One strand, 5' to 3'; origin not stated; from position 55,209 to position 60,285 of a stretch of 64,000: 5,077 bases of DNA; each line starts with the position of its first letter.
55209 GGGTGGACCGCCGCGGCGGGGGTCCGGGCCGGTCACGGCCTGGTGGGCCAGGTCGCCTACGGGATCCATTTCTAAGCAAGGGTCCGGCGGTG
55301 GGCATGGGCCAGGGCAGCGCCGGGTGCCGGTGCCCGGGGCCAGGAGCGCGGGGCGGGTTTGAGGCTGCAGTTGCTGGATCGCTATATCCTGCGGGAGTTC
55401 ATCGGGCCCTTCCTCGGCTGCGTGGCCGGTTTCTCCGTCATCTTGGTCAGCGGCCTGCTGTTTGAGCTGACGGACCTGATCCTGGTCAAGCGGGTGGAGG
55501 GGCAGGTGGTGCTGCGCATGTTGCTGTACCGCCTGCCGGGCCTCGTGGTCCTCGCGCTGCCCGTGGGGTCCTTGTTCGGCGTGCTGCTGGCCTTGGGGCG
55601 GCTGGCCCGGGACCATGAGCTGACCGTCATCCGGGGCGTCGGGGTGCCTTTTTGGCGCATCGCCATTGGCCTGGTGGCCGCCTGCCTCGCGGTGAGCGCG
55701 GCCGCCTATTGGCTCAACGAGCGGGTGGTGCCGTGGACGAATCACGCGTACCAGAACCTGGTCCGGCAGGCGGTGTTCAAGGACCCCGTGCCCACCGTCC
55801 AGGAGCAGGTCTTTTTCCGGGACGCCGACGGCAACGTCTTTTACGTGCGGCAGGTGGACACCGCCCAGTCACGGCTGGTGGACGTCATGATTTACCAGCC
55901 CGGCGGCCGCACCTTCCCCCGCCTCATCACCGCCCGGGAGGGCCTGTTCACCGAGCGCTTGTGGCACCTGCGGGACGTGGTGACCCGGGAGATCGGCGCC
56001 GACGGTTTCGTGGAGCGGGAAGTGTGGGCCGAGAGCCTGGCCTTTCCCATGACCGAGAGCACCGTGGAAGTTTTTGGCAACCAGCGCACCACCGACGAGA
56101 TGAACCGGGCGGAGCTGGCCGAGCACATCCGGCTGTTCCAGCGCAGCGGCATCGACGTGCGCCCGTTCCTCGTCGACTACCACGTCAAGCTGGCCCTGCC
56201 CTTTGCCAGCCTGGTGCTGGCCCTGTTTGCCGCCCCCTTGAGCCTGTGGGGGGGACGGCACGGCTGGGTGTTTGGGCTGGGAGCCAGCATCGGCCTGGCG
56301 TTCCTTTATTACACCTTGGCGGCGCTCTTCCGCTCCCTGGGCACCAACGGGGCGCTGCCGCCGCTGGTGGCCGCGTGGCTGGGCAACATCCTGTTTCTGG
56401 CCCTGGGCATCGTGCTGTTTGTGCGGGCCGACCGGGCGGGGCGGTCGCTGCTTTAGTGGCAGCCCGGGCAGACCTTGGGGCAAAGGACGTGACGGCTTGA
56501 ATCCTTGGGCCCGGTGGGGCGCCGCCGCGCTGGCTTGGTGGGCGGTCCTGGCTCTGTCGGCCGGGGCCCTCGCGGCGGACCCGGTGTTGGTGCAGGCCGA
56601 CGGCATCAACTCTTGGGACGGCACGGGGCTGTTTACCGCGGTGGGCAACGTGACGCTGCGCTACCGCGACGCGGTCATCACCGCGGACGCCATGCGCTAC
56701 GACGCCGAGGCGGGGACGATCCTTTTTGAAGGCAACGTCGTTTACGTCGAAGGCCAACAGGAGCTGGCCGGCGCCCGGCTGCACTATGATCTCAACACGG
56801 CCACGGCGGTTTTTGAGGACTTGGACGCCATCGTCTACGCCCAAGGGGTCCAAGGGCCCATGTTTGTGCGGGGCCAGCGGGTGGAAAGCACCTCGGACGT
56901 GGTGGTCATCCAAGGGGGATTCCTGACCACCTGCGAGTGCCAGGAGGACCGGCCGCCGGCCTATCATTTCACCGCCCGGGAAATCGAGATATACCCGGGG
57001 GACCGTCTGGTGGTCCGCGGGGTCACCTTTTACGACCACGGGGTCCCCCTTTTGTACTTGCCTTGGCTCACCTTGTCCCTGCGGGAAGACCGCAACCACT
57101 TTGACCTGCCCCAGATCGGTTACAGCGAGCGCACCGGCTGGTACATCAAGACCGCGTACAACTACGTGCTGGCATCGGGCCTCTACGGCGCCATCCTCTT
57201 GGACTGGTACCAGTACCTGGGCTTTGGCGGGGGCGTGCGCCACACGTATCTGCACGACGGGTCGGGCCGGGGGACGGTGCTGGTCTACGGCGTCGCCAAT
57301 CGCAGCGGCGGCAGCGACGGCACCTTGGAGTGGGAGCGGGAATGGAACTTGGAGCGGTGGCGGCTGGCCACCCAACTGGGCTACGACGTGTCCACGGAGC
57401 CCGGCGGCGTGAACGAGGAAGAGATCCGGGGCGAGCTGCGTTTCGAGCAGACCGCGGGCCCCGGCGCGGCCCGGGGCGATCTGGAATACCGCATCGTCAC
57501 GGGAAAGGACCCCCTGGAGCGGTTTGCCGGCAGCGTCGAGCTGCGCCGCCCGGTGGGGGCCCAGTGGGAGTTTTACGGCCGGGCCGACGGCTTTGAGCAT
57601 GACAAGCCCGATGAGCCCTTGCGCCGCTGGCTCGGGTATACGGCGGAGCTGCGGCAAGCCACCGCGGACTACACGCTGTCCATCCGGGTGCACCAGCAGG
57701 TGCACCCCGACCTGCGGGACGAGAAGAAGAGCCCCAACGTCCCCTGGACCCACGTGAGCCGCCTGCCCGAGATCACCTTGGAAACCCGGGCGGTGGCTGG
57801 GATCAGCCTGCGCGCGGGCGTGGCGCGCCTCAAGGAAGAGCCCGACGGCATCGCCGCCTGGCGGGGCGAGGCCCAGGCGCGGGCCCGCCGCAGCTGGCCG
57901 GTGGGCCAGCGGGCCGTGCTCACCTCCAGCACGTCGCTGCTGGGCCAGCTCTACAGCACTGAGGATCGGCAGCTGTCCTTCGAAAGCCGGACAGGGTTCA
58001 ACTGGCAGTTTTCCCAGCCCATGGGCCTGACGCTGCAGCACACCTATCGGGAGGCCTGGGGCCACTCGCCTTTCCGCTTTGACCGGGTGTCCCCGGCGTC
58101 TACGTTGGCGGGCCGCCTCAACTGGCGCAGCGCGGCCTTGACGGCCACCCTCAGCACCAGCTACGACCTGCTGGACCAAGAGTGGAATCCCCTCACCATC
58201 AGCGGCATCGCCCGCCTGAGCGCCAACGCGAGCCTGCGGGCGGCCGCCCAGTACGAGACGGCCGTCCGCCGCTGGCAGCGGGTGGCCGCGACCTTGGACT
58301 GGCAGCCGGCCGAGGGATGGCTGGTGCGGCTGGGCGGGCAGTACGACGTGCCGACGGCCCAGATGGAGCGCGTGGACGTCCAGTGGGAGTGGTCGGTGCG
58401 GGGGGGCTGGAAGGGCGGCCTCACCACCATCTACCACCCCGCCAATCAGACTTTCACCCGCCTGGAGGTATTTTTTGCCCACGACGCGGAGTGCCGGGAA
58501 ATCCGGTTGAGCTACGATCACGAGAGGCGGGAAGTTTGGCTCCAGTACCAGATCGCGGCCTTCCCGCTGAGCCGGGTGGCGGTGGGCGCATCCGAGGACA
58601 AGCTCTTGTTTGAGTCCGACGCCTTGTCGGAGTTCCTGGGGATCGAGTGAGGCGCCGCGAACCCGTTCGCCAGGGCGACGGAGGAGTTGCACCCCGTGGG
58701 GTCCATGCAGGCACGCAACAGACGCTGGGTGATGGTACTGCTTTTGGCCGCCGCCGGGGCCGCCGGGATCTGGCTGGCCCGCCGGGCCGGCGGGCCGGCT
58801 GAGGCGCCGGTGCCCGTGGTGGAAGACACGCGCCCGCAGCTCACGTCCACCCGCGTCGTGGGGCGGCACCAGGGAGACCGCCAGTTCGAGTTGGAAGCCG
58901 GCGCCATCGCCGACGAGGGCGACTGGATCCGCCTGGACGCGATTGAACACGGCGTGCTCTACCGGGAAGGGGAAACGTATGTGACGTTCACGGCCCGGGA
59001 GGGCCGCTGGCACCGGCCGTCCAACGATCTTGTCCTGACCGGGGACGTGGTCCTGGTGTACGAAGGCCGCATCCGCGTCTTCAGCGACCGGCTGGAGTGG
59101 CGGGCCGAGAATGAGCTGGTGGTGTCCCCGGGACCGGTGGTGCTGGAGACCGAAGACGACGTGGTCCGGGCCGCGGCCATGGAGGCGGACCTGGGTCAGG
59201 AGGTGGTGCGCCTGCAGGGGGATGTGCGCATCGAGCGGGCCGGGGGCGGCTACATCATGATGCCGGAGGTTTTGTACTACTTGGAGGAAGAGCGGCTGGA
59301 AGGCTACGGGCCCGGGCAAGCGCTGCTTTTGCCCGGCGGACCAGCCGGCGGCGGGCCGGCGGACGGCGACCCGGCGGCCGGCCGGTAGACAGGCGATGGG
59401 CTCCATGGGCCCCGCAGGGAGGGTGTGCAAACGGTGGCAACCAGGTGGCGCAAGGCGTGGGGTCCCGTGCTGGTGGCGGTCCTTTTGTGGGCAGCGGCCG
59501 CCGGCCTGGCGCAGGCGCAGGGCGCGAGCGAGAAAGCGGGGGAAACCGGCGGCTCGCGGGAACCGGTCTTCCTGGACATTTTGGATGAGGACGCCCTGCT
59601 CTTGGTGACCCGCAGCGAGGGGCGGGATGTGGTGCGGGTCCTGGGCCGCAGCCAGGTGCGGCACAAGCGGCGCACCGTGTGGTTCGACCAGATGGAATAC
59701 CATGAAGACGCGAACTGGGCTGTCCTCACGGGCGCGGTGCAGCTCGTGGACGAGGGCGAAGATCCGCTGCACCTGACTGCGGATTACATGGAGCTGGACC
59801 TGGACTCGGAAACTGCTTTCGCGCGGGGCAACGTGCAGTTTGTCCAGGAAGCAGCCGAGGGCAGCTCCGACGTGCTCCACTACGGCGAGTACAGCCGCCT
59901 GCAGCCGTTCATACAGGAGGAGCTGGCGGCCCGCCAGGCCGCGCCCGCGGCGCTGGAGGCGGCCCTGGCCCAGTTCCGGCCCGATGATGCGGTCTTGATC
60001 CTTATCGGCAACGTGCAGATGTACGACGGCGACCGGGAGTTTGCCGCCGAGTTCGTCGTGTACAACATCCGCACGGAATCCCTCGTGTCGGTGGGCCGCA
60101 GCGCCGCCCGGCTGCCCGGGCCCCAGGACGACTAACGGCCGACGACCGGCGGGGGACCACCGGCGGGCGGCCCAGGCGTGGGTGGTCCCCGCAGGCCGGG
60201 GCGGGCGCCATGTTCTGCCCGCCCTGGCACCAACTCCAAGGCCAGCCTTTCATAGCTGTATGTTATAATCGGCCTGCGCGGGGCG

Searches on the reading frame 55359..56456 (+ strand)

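Call 3: search_protein_families(library=pfam, proteins=[window:55359-56456:+], max_evalue=1)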
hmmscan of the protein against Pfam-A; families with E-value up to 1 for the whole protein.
window:55359-56456:+ (365 aa): 1 family
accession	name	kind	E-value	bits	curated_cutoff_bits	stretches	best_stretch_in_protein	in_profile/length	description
PF03739.19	LptF_LptG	-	1.1e-90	304.7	27.9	1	8-356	1-353/353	Lipopolysaccharide export system permease LptF/LptG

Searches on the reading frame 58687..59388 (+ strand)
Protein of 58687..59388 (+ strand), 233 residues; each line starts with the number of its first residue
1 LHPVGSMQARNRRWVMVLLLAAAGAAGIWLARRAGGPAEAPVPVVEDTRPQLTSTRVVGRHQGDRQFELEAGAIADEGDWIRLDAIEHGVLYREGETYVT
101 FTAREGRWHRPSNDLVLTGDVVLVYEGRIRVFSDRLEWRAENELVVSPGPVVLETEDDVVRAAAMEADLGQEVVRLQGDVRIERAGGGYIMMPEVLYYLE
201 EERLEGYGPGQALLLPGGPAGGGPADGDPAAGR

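Call 3: search_protein_families(library=pfam, proteins=[window:58687-59388:+], max_evalue=1)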
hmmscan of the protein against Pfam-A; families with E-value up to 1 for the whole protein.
window:58687-59388:+ (233 aa): 2 families
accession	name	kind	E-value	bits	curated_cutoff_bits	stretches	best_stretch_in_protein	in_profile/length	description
PF06835.18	LptC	-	1e-09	38.7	21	1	19-182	3-172/175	Lipopolysaccharide-assembly, LptC-related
PF03968.19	LptD_N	-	0.2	12.3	20.4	1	106-183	7-94/113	LptA/(LptD N-terminal domain) LPS transport protein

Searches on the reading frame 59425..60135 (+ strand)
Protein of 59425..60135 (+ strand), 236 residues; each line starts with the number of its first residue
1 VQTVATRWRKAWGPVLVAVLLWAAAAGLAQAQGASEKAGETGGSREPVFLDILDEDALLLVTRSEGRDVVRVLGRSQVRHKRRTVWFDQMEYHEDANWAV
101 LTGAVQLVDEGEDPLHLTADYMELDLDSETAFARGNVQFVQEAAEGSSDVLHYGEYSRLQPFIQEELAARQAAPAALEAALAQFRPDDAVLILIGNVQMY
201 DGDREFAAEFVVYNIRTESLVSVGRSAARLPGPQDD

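Call 3: search_protein_families(library=pfam, proteins=[window:59425-60135:+], max_evalue=1)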
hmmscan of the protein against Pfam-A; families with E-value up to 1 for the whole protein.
window:59425-60135:+ (236 aa): 3 families
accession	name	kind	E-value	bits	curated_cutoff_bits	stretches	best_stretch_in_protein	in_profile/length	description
PF03968.19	LptD_N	-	6.6e-05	23.6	20.4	0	178-218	72-112/113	LptA/(LptD N-terminal domain) LPS transport protein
PF13100.11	OstA_2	-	0.0074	16.4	21.2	1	60-160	13-111/158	OstA-like protein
PF24191.1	Mycobacteriophage_TM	-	0.81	10.8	31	0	13-28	13-28/42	Mycobacteriophage protein with transmembrane helix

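Call 4: search_protein_families(library=ncbifam, proteins=[window:59425-60135:+], max_evalue=1)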
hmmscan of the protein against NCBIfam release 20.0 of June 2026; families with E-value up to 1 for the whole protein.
window:59425-60135:+ (236 aa): 3 families
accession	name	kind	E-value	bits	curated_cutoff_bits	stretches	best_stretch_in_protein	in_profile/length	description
TIGR03002.1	outer_YhbN_LptA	equivalog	1.4e-06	28.3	71.7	1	111-226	6-129/142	lipopolysaccharide transport periplasmic protein LptA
TIGR04409.1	LptC_YrbK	equivalog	0.039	13.5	38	1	93-146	101-156/180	LPS export ABC transporter periplasmic protein LptC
TIGR02261.1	benz_CoA_red_D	equivalog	0.1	11.8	312.85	1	112-158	38-83/262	benzoyl-CoA reductase subunit D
